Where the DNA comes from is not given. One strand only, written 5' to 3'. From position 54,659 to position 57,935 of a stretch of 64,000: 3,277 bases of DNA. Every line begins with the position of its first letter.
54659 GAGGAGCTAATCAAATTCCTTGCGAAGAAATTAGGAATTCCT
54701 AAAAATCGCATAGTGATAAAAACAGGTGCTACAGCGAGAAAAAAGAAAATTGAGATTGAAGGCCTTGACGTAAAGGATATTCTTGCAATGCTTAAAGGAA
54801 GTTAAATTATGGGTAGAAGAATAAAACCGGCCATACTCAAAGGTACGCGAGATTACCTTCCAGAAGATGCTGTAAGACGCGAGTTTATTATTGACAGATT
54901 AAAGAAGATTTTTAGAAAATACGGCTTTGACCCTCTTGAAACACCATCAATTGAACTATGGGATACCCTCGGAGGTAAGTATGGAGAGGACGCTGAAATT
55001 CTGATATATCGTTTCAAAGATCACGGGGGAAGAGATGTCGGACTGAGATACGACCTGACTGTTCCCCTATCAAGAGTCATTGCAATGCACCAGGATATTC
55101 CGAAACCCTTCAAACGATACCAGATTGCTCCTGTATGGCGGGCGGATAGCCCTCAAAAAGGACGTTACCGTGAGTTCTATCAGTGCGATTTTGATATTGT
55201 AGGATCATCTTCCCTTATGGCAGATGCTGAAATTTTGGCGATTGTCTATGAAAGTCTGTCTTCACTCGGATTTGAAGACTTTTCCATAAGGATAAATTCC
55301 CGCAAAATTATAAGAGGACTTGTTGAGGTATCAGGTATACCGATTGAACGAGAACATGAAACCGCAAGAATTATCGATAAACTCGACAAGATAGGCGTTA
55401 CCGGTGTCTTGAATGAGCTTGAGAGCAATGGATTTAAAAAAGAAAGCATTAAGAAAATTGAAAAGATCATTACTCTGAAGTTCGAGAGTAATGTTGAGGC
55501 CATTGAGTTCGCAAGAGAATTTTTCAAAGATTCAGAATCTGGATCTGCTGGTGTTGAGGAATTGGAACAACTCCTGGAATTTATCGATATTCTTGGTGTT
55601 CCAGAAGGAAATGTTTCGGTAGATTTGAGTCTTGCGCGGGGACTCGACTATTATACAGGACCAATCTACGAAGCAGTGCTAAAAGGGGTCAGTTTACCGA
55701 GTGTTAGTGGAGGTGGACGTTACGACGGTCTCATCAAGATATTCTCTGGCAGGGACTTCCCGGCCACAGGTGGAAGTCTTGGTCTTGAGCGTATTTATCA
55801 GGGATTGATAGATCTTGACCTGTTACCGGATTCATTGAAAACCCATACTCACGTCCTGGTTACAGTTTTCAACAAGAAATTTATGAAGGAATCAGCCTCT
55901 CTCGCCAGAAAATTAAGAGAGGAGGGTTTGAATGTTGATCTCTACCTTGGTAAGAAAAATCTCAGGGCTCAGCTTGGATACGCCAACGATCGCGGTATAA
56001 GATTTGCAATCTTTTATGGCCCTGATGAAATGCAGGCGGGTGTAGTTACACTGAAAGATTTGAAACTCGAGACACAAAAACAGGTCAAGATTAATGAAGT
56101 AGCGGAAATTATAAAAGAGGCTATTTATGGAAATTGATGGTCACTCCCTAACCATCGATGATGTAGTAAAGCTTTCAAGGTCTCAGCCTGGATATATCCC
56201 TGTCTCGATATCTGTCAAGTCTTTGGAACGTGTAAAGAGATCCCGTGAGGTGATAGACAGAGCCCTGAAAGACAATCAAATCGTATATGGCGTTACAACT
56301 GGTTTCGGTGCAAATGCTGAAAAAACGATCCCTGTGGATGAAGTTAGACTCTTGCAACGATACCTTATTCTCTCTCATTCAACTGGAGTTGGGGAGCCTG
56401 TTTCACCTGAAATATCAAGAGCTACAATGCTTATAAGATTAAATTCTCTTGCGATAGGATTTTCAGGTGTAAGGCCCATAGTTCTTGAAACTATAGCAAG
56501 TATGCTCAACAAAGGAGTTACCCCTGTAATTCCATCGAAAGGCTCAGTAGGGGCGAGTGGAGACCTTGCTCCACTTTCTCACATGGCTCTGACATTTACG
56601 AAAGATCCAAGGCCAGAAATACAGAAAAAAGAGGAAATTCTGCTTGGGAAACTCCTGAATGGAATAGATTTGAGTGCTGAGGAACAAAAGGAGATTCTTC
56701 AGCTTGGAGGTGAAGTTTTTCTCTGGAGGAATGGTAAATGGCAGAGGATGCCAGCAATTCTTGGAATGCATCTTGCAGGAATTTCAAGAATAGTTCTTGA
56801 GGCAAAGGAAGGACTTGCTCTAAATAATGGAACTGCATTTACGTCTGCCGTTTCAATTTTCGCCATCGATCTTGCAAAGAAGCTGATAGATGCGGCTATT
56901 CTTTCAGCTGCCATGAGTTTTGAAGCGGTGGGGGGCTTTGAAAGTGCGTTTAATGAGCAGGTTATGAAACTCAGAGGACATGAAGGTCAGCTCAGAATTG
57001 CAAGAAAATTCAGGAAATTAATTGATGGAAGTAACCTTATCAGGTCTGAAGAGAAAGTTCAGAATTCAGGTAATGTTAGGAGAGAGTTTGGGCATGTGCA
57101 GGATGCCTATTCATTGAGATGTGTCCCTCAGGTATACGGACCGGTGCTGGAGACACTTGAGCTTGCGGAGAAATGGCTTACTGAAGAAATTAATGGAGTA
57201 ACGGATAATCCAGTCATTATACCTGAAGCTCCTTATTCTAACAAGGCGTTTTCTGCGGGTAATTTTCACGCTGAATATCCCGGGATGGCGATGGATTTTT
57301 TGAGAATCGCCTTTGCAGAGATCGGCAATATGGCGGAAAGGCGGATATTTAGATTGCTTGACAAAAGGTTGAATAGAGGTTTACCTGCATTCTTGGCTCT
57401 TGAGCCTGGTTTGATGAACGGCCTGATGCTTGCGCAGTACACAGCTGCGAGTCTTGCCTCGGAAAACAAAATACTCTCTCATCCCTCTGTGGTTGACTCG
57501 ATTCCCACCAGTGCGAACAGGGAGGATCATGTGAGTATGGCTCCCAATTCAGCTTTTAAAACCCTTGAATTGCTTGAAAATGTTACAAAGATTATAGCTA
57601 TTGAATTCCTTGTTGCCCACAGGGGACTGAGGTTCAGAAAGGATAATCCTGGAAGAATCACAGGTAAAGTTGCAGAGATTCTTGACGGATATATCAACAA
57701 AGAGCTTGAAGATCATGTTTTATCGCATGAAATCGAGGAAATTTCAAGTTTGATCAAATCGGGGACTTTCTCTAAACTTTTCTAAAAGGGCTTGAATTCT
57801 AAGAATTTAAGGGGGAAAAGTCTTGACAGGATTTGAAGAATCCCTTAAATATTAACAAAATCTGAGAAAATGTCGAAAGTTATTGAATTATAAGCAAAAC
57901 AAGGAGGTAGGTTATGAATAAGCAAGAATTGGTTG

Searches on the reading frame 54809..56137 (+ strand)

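Call 81: search_protein_families(library=pfam, proteins=[window:54809-56137:+], max_evalue=0.00001)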
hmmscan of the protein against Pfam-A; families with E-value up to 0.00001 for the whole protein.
window:54809-56137:+ (442 aa): 2 families
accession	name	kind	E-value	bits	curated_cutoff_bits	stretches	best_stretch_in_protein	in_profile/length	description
PF13393.11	tRNA-synt_His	-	5.4e-55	187.2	25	1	12-329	1-308/308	Histidyl-tRNA synthetase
PF03129.25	HGTP_anticodon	-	8.9e-16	58.3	21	1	349-437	2-93/94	Anticodon binding domain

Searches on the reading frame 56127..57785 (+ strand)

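Call 81: search_protein_families(library=pfam, proteins=[window:56127-57785:+], max_evalue=0.00001)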
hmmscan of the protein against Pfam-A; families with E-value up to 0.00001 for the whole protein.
window:56127-57785:+ (552 aa): 1 family
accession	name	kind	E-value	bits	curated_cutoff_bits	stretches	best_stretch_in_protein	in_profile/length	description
PF00221.24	Lyase_aromatic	-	8.5e-164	546.1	27.3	1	8-516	1-461/466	Aromatic amino acid lyase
